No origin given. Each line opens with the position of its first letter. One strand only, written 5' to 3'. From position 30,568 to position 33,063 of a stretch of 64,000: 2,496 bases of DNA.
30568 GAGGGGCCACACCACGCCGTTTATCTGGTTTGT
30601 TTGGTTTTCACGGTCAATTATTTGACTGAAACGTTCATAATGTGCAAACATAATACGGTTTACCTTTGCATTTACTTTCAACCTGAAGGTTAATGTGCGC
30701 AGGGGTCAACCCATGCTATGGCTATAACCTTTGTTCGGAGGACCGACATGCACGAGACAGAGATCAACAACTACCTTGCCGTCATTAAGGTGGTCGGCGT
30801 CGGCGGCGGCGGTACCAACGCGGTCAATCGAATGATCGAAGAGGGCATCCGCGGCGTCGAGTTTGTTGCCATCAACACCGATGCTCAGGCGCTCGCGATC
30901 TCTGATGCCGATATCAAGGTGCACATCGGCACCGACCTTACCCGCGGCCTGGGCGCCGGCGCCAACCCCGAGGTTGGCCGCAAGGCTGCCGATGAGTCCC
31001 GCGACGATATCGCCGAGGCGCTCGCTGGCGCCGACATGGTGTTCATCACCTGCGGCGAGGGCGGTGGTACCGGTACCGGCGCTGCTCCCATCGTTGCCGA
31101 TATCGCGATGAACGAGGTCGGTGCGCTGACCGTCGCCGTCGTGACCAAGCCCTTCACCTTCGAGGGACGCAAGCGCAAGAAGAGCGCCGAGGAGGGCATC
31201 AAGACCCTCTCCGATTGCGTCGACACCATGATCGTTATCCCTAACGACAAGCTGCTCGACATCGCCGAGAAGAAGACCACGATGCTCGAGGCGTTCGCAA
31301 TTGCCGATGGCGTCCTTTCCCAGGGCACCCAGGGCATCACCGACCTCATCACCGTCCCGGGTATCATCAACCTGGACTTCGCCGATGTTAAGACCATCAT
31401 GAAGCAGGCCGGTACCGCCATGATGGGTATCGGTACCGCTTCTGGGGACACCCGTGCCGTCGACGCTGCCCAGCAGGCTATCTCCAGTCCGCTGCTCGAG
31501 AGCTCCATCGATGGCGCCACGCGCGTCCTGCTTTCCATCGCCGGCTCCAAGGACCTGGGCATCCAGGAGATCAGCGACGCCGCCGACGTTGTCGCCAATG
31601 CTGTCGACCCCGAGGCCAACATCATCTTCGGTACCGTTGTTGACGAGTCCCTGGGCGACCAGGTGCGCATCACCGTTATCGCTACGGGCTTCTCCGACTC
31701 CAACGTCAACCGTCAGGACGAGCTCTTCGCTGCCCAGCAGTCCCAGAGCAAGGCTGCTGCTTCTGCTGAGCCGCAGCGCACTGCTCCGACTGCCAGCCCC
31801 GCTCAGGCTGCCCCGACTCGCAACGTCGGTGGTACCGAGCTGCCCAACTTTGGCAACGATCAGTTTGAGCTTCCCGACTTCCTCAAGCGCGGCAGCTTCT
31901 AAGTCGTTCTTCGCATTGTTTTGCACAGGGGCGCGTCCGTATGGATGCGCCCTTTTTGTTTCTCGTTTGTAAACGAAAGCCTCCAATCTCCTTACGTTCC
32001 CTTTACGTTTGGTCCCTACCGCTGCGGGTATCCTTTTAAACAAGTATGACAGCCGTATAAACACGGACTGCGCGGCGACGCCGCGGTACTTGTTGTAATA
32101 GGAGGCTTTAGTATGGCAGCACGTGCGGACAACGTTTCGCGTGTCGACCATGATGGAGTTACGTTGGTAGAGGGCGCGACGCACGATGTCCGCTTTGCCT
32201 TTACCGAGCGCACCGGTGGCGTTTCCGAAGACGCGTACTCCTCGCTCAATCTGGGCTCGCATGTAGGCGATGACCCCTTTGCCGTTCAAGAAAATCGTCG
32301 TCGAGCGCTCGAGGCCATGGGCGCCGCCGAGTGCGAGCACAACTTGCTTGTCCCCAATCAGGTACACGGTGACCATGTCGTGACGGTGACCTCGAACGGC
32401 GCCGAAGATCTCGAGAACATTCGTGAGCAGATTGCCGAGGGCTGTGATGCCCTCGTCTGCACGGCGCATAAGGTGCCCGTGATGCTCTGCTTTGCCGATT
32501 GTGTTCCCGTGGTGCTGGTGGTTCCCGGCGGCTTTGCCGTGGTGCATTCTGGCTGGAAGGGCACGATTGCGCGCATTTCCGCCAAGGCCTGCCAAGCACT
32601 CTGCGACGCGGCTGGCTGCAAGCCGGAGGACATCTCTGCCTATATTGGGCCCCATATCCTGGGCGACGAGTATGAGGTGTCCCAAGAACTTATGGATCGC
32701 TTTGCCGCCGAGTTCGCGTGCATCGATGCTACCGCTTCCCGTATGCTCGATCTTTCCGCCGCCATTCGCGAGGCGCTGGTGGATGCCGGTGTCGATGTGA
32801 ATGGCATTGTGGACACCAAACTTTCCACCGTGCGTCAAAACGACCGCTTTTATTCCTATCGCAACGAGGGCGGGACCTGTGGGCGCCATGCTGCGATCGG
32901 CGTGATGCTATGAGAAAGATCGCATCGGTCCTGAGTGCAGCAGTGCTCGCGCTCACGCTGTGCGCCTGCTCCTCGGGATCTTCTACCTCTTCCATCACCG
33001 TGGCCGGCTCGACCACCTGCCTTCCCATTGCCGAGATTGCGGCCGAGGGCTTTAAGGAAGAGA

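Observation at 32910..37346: Complete pstSCAB-phoU operon embedded in the division cluster and translationally coupled to yfiH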

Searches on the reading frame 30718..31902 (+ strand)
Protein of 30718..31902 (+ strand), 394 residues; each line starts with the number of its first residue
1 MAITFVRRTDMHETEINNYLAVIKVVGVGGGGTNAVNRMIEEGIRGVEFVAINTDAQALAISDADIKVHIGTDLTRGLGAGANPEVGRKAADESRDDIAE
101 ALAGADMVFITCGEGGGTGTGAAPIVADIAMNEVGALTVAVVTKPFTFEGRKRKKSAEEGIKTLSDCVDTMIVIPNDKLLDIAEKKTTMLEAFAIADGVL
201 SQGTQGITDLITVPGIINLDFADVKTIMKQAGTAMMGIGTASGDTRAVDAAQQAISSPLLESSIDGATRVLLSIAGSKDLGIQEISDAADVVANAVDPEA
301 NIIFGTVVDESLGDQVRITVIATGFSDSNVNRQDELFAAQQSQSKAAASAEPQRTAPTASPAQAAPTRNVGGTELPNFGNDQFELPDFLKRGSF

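Call 3: search_protein_families(library=pfam, proteins=[window:30718-31902:+])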
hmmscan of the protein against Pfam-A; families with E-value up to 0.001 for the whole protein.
window:30718-31902:+ (394 aa): 2 families
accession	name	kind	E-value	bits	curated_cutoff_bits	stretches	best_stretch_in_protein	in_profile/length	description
PF00091.31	Tubulin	-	6.4e-51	173.8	33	1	23-183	2-189/190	Tubulin/FtsZ family, GTPase domain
PF12327.13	FtsZ_C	-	6e-34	116.7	27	1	232-325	1-94/95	FtsZ family, C-terminal domain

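Call 12: find_related_loci(query=window:30718-31902:+, collection=genome_contigs, flank=10000)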
Query window:30718-31902:+ (394 aa) in genome_contigs; peptide patterns used: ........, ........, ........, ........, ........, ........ (x = any residue, [..] = any of these).
600 stretches matched a pattern (row limit reached: there are more); 597 encode a relative of the query (tblastn E <= 1e-3); the best 80 are kept; 80 distinct loci.
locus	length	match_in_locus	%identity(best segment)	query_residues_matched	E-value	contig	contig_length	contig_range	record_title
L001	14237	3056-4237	100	1-394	0e+0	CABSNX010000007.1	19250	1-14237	MAG TPA_asm: uncultured Collinsella sp. isolate MGYG-HGUT-02759 genome assembly, contig: GUT_GENOME163427_7, whole genom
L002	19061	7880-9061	100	1-394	0e+0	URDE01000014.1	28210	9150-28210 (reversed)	uncultured Collinsella sp. isolate UMGS888 genome assembly, contig: NODE_221_length_28210_cov_15.716960, whole genome sh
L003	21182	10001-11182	99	1-394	0e+0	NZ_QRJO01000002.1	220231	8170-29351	Collinsella sp. AM18-10 AM18-10.Scaf2, whole genome shotgun sequence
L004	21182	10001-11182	99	1-394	0e+0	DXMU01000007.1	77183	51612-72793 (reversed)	MAG TPA_asm: Collinsella sp. isolate HRGM_Genome_0505 HRGM_Genome_0505_7, whole genome shotgun sequence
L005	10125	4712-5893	99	1-394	0e+0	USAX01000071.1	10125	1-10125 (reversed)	uncultured Collinsella sp. isolate UMGS1545 genome assembly, contig: NODE_1396_length_10125_cov_25.242448, whole genome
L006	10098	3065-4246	99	1-394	0e+0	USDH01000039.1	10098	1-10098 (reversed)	uncultured Collinsella sp. isolate UMGS1608 genome assembly, contig: NODE_3552_length_10098_cov_3.036244, whole genome s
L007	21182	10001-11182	99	1-394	0e+0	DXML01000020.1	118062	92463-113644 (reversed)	MAG TPA_asm: Collinsella sp. isolate HRGM_Genome_0487 HRGM_Genome_0487_20, whole genome shotgun sequence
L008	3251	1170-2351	99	1-394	0e+0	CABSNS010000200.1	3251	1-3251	MAG TPA_asm: uncultured Collinsella sp. isolate MGYG-HGUT-02766 genome assembly, contig: GUT_GENOME164136_200, whole gen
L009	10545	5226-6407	100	1-394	0e+0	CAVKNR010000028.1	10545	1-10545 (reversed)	Sodaliphilus sp. isolate SID5469-1_cleanbin_000029 genome assembly, contig: Spades_SID5469-1_contig_2032, whole genome s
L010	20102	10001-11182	99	1-394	0e+0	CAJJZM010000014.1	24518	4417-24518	MAG TPA_asm: uncultured Collinsella sp. isolate ERR1190537-bin.10 genome assembly, contig: NODE_1249_length_24518_cov_3.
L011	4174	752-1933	99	1-394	0e+0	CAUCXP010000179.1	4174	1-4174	MAG TPA_asm: uncultured Collinsella sp. isolate ERR9609748_bin.2_MetaWRAP_v1.3_MAG genome assembly, contig: ERZ18534100.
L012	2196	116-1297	100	1-394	0e+0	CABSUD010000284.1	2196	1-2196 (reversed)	MAG TPA_asm: uncultured Collinsella sp. isolate MGYG-HGUT-02929 genome assembly, contig: GUT_GENOME180992_284, whole gen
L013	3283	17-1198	100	1-394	0e+0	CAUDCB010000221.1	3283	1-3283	MAG TPA_asm: uncultured Collinsella sp. isolate ERR4918958_bin.8_MetaWRAP_v1.3_MAG genome assembly, contig: ERZ18456912.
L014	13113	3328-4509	100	1-394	0e+0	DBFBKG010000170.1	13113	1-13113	MAG TPA_asm: Collinsella sp. isolate MAG3843 k141_75368, whole genome shotgun sequence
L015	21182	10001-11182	100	1-394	0e+0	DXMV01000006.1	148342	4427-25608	MAG TPA_asm: Collinsella sp. isolate HRGM_Genome_0508 HRGM_Genome_0508_6, whole genome shotgun sequence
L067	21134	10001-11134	87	11-394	0e+0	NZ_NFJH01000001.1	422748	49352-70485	Collinsella sp. An268 An268_contig_1, whole genome shotgun sequence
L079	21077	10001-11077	58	20-391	3e-122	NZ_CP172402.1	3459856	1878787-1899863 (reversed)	Haloimpatiens lingqiaonensis strain KCTC 15321 chromosome, complete genome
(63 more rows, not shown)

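Call 32: search_protein_families(library=pfam, proteins=[L067:16732-17778:-, L067:17794-18231:-, L067:17051-18307:-, L067:15823-16986:+, L067:18514-20223:-, L067:18408-18938:-, L067:12193-13062:+], max_evalue=0.01)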
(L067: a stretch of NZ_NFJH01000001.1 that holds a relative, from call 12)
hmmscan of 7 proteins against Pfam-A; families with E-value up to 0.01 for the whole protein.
L067:16732-17778:- (348 aa): 0 families

L067:17794-18231:- (145 aa): 0 families

L067:17051-18307:- (418 aa): 0 families

L067:15823-16986:+ (387 aa): 2 families
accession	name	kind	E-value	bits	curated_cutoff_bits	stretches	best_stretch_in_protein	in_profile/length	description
PF18895.5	T4SS_pilin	-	0.0047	17.4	26.6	0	315-357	2-45/71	Type IV secretion system pilin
PF07219.19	HemY_N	-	0.0054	17.3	31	0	145-203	19-77/107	HemY protein N-terminus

L067:18514-20223:- (569 aa): 0 families

L067:18408-18938:- (176 aa): 0 families

L067:12193-13062:+ (289 aa): 1 family
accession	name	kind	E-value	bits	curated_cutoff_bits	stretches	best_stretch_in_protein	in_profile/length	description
PF01895.24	PhoU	-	4.3e-15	56.3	23.5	2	23-103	8-88/89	PhoU domain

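Call 33: search_protein_families(library=pfam, proteins=[L067:17117-17797:+, L067:18505-19557:+, L067:19579-20265:+, L067:20455-21090:+, L067:16169-16735:+], max_evalue=0.01)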
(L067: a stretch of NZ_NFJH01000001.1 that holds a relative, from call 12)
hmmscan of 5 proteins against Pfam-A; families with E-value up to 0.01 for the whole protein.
L067:17117-17797:+ (226 aa): 2 families
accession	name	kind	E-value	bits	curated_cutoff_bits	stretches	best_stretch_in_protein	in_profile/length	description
PF04012.17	PspA_IM30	-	7.1e-42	143.9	33.9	1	3-224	2-218/220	PspA/IM30 family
PF14362.11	DUF4407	-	0.0044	16.8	31.3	0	4-196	102-259/297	Domain of unknown function (DUF4407)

L067:18505-19557:+ (350 aa): 1 family
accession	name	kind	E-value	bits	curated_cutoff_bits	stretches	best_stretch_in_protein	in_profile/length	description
PF01384.25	PHO4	-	1.1e-79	268.4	33.7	1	32-339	1-350/350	Phosphate transporter family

L067:19579-20265:+ (228 aa): 2 families
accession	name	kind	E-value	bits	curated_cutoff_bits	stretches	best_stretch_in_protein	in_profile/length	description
PF01865.21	PhoU_div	-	1.9e-21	76.9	24.4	1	31-225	10-213/214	Protein of unknown function DUF47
PF07361.16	Cytochrom_B562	-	0.00069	20.6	30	1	48-134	13-90/102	Cytochrome b562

L067:20455-21090:+ (211 aa): 2 families
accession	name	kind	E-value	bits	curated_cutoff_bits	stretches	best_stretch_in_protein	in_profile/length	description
PF01205.25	UPF0029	-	1.8e-33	115.1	27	1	20-123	1-107/107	Uncharacterized protein family UPF0029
PF09186.17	DUF1949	-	2.9e-08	33.9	23.7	1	144-197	2-55/56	Domain of unknown function (DUF1949)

L067:16169-16735:+ (188 aa): 0 families

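Call 54: search_protein_families(library=pfam, proteins=[L079:11305-12120:+, L079:12133-12840:+, L079:12915-13688:+, L079:13788-14039:+, L079:14100-14555:+, L079:14617-15324:+, L079:15435-16031:+, L079:16034-17743:+, L079:17979-18863:+])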
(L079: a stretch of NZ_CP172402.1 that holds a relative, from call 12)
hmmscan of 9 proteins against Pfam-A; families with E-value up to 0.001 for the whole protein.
L079:11305-12120:+ (271 aa): 1 family
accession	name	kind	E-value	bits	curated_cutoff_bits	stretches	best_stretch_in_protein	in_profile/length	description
PF03419.18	Peptidase_U4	-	7.7e-64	216.2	28.4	1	6-269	2-284/284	Sporulation factor SpoIIGA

L079:12133-12840:+ (235 aa): 3 families
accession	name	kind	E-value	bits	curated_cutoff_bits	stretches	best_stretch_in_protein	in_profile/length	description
PF04542.20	Sigma70_r2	-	1.2e-19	70.2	24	1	58-127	1-70/71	Sigma-70 region 2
PF04545.22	Sigma70_r4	-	2.4e-16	59.4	24.1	1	176-229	1-50/50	Sigma-70, region 4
PF01381.28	HTH_3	-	2.5e-06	27.8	23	1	197-222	7-32/55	Helix-turn-helix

L079:12915-13688:+ (257 aa): 7 families
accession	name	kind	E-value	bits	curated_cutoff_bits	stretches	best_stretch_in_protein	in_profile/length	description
PF04542.20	Sigma70_r2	-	7.9e-20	70.9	24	1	43-110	2-69/71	Sigma-70 region 2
PF04545.22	Sigma70_r4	-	1.2e-18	66.7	24.1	1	206-255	1-50/50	Sigma-70, region 4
PF04539.22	Sigma70_r3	-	3.1e-11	43.6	25.3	1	124-173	5-54/78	Sigma-70 region 3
PF08281.18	Sigma70_r4_2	-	1.7e-06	28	25.7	1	202-252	3-53/54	Sigma-70, region 4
PF13518.12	HTH_28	-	5.7e-05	23.5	25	0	215-247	2-34/52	Helix-turn-helix domain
PF01381.28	HTH_3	-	0.00023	21.6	23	0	224-247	8-31/55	Helix-turn-helix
PF12802.13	MarR_2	-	0.00044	20.8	27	0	225-245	19-40/61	MarR family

L079:13788-14039:+ (83 aa): 1 family
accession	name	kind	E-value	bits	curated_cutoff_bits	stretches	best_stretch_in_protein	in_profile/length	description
PF05239.21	PRC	-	3.8e-13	49.7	21.2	1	2-79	4-78/78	PRC-barrel domain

L079:14100-14555:+ (151 aa): 2 families
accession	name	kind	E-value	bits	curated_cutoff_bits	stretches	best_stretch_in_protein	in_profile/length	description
PF03477.21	ATP-cone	-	1.8e-22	80.1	25.8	1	50-136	2-87/88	ATP cone domain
PF22811.2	Zn_ribbon_NrdR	-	1.1e-21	76.9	27.2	1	1-42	1-42/42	Transcriptional repressor NrdR-like, N-terminal domain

L079:14617-15324:+ (235 aa): 1 family
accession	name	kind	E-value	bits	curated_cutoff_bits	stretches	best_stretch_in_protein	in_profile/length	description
PF02578.20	Cu-oxidase_4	-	2.3e-51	175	22.9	1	23-232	12-238/238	Multi-copper polyphenol oxidoreductase laccase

L079:15435-16031:+ (198 aa): 2 families
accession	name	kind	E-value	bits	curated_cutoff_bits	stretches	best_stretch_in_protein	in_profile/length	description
PF00486.34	Trans_reg_C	-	8.4e-31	106.3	26.2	1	118-194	1-77/77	Transcriptional regulatory protein, C terminal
PF00072.30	Response_reg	-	3.9e-23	82.2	30.2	1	2-85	30-111/111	Response regulator receiver domain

L079:16034-17743:+ (569 aa): 7 families
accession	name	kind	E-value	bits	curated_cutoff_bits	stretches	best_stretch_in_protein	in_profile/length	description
PF02518.31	HATPase_c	-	9.7e-31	106.9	26.4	1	455-564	2-109/111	Histidine kinase-, DNA gyrase B-, and HSP90-like ATPase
PF00512.31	HisKA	-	2.8e-21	75.8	26.9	1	346-408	2-64/66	His Kinase A (phospho-acceptor) domain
PF00672.30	HAMP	-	1.6e-15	57.6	25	1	175-226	2-53/53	HAMP domain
PF13188.13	PAS_8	-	5.8e-07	29.6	21.8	1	237-282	2-48/65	PAS domain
PF00989.32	PAS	-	1.8e-05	25.2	22.6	1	237-285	2-51/113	PAS fold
PF13589.12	HATPase_c_3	-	3.3e-05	24.4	25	1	459-533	3-78/137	Histidine kinase-, DNA gyrase B-, and HSP90-like ATPase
PF16736.11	sCache_like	-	0.00025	21.8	27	1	32-133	3-104/117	Single Cache-like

L079:17979-18863:+ (294 aa): 4 families
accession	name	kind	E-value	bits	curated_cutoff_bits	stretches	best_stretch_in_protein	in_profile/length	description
PF12849.12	PBP_like_2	-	9.9e-45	153.8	27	1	36-276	5-267/267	PBP superfamily domain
PF12727.12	PBP_like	-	1.5e-12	47.5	27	1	61-212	3-148/193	PBP superfamily domain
PF01547.30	SBP_bac_1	-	3.4e-08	34.3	26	1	48-278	7-306/307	Bacterial extracellular solute-binding protein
PF13531.11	SBP_bac_11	-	1.5e-07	31.9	25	1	44-286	2-226/227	Bacterial extracellular solute-binding protein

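Call 68: find_homologous_proteins(query=L079:14617-15324:+, max_evalue=1e-15)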
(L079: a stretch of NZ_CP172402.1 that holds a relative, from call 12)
Query L079:14617-15324:+ (235 aa): 772 proteins with E <= 1e-15 among 931 candidates; the best 120 are listed.
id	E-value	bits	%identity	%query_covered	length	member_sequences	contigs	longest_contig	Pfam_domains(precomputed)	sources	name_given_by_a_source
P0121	5.6e-154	528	100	100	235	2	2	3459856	PF02578.21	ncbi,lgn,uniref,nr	ncbi:peptidoglycan editing factor PgeF [Haloimpatiens lingqiaonensis]|uniref:peptidoglycan editing f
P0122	3.1e-120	418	76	100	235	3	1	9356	PF02578.21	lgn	-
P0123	1.3e-114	399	73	100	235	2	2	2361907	PF02578.21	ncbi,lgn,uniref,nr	ncbi:peptidoglycan editing factor PgeF [Haloimpatiens massiliensis]|uniref:peptidoglycan editing fac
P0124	1.3e-93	331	62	100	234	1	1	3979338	PF02578.21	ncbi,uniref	ncbi:peptidoglycan editing factor PgeF [Haloimpatiens sp. FM7330]|uniref:peptidoglycan editing facto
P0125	1.1e-73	266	53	100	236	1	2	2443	PF02578.21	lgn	-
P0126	3.1e-73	264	52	100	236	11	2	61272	PF02578.21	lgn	-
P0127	3.6e-72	261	53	100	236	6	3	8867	PF02578.21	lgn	-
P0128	4.8e-72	260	52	97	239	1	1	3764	PF02578.21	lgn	-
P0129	5.7e-72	260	52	98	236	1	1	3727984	PF02578.21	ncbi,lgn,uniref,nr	ncbi:peptidoglycan editing factor PgeF [Clostridium bovifaecis]|uniref:Purine nucleoside phosphoryla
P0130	9.2e-72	259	50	97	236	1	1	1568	PF02578.21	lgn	-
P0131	1.2e-71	259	52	97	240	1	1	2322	PF02578.21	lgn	-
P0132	3.2e-71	258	52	98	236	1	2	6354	PF02578.21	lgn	-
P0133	3.2e-71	257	51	97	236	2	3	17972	PF02578.21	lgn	-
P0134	4.9e-71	257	51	97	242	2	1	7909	PF02578.21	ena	-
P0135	6.6e-71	256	52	100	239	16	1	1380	PF02578.21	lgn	-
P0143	1.6e-69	252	52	97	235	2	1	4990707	PF02578.21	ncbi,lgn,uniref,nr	ncbi:peptidoglycan editing factor PgeF [Clostridium pasteurianum]|uniref:Purine nucleoside phosphory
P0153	1.2e-68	249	51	99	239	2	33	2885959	PF02578.21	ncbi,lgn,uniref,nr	ncbi:peptidoglycan editing factor PgeF [Clostridium botulinum]|uniref:Purine nucleoside phosphorylas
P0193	9.2e-67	243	49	96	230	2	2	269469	PF02578.21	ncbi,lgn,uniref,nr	ncbi:peptidoglycan editing factor PgeF [Hathewaya massiliensis]|uniref:peptidoglycan editing factor 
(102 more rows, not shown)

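Call 69: find_encoding_contigs(protein=P0143, flank=6000, max_places=1)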
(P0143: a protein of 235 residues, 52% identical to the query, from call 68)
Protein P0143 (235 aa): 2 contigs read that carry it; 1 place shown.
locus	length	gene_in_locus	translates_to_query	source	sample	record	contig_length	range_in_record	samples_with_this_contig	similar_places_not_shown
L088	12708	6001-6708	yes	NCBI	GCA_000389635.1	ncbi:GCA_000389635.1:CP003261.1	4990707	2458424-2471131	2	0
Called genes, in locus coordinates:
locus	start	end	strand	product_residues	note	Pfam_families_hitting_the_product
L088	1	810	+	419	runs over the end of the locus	PF02491:SHS2_FTSA, PF11104:PilM_2, PF14450:FtsA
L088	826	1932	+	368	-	PF00091:Tubulin, PF12327:FtsZ_C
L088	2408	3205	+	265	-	PF03419:Peptidase_U4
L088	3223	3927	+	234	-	PF04542:Sigma70_r2, PF04545:Sigma70_r4, PF01381:HTH_3 (weak)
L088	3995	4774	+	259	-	PF04542:Sigma70_r2, PF04539:Sigma70_r3 (weak), PF08281:Sigma70_r4_2 (faint), PF04545:Sigma70_r4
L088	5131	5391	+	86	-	PF05239:PRC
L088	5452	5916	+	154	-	PF22811:Zn_ribbon_NrdR, PF03477:ATP-cone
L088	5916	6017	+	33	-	-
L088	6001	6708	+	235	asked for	PF02578:Cu-oxidase_4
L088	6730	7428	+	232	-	PF00072:Response_reg, PF00486:Trans_reg_C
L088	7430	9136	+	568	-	PF00672:HAMP, PF13188:PAS_8 (faint), PF00512:HisKA, PF02518:HATPase_c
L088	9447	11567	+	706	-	PF02743:dCache_1, PF00672:HAMP (weak), PF00015:MCPsignal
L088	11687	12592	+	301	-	PF12849:PBP_like_2, PF01547:SBP_bac_1 (weak), PF13531:SBP_bac_11 (weak), PF12727:PBP_like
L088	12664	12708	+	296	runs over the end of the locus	PF00528:BPD_transp_1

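Call 70: find_encoding_contigs(protein=P0153, flank=6000, max_places=1)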
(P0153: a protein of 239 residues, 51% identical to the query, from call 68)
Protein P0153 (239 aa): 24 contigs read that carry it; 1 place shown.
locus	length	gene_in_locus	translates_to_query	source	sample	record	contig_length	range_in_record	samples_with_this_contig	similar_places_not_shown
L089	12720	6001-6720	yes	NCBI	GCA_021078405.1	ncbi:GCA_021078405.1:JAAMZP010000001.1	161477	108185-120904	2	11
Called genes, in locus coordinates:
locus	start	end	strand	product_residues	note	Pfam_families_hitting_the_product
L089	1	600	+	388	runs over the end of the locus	-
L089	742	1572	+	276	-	PF03419:Peptidase_U4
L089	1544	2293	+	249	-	PF04542:Sigma70_r2, PF04545:Sigma70_r4, PF01381:HTH_3 (weak)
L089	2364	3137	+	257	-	PF04542:Sigma70_r2, PF04539:Sigma70_r3 (weak), PF08281:Sigma70_r4_2 (weak), PF04545:Sigma70_r4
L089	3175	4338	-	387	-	PF00375:SDF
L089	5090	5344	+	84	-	PF05239:PRC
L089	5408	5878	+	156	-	PF22811:Zn_ribbon_NrdR, PF03477:ATP-cone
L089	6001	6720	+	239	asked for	PF02578:Cu-oxidase_4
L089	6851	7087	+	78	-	PF00672:HAMP, PF00512:HisKA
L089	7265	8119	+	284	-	PF12849:PBP_like_2, PF01547:SBP_bac_1 (weak), PF13531:SBP_bac_11, PF12727:PBP_like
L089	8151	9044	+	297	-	PF00528:BPD_transp_1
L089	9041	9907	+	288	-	PF00528:BPD_transp_1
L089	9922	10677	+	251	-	PF02463:SMC_N (weak), PF00005:ABC_tran, PF13304:AAA_21 (faint)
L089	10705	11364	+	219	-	PF01895:PhoU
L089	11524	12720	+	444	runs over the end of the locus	PF17820:PDZ_6 (weak), PF19238:Radical_SAM_2, PF04055:Radical_SAM (faint), PF04459:DUF512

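Call 71: find_encoding_contigs(protein=P0193, flank=6000, max_places=1)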
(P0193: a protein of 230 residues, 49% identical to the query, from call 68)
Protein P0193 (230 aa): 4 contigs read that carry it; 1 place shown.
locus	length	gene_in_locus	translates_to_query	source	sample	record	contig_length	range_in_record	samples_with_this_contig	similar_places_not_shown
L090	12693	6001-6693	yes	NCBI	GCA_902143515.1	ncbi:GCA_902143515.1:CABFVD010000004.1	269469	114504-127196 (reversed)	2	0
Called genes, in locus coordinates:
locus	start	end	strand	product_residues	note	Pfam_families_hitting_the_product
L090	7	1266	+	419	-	PF02491:SHS2_FTSA, PF11104:PilM_2 (weak), PF14450:FtsA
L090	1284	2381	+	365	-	PF00091:Tubulin, PF12327:FtsZ_C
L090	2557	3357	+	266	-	PF03419:Peptidase_U4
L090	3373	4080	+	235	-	PF04542:Sigma70_r2, PF04545:Sigma70_r4, PF01381:HTH_3 (weak)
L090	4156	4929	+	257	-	PF04542:Sigma70_r2, PF04539:Sigma70_r3 (weak), PF08281:Sigma70_r4_2 (weak), PF04545:Sigma70_r4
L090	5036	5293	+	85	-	PF05239:PRC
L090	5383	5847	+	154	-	PF22811:Zn_ribbon_NrdR, PF03477:ATP-cone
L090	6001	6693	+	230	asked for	PF02578:Cu-oxidase_4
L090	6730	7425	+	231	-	PF00072:Response_reg, PF00486:Trans_reg_C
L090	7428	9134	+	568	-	PF00672:HAMP, PF13188:PAS_8 (weak), PF00512:HisKA, PF02518:HATPase_c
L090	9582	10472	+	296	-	PF12849:PBP_like_2, PF01547:SBP_bac_1, PF13531:SBP_bac_11, PF12727:PBP_like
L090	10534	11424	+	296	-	PF00528:BPD_transp_1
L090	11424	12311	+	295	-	PF00528:BPD_transp_1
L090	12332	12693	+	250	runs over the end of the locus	PF02463:SMC_N (faint), PF00005:ABC_tran, PF13304:AAA_21 (weak)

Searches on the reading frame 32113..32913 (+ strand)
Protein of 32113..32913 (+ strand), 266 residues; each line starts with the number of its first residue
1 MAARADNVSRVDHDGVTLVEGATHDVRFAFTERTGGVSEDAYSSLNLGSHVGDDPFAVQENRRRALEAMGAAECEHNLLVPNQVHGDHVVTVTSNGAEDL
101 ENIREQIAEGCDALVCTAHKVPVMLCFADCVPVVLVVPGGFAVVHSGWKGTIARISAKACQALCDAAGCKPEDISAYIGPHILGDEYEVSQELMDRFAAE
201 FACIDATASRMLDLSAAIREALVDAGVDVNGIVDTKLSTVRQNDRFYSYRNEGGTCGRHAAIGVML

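Call 3: search_protein_families(library=pfam, proteins=[window:32113-32913:+])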
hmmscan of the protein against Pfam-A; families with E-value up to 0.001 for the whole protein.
window:32113-32913:+ (266 aa): 1 family
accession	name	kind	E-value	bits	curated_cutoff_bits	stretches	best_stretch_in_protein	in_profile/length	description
PF02578.20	Cu-oxidase_4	-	8.7e-67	225.4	22.9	1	31-262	1-236/238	Multi-copper polyphenol oxidoreductase laccase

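Call 25: search_protein_families(library=ncbifam, proteins=[window:32113-32913:+])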
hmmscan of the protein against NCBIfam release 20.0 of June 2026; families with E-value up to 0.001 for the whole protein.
window:32113-32913:+ (266 aa): 2 families
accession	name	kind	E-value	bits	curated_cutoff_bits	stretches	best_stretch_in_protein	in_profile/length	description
TIGR00726.1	TIGR00726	equivalog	1.4e-38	132.5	141.15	1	37-261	2-218/223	peptidoglycan editing factor PgeF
NF007998.1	PRK10723.1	equivalog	2.1e-30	106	369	1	24-261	13-238/243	purine nucleoside phosphorylase YfiH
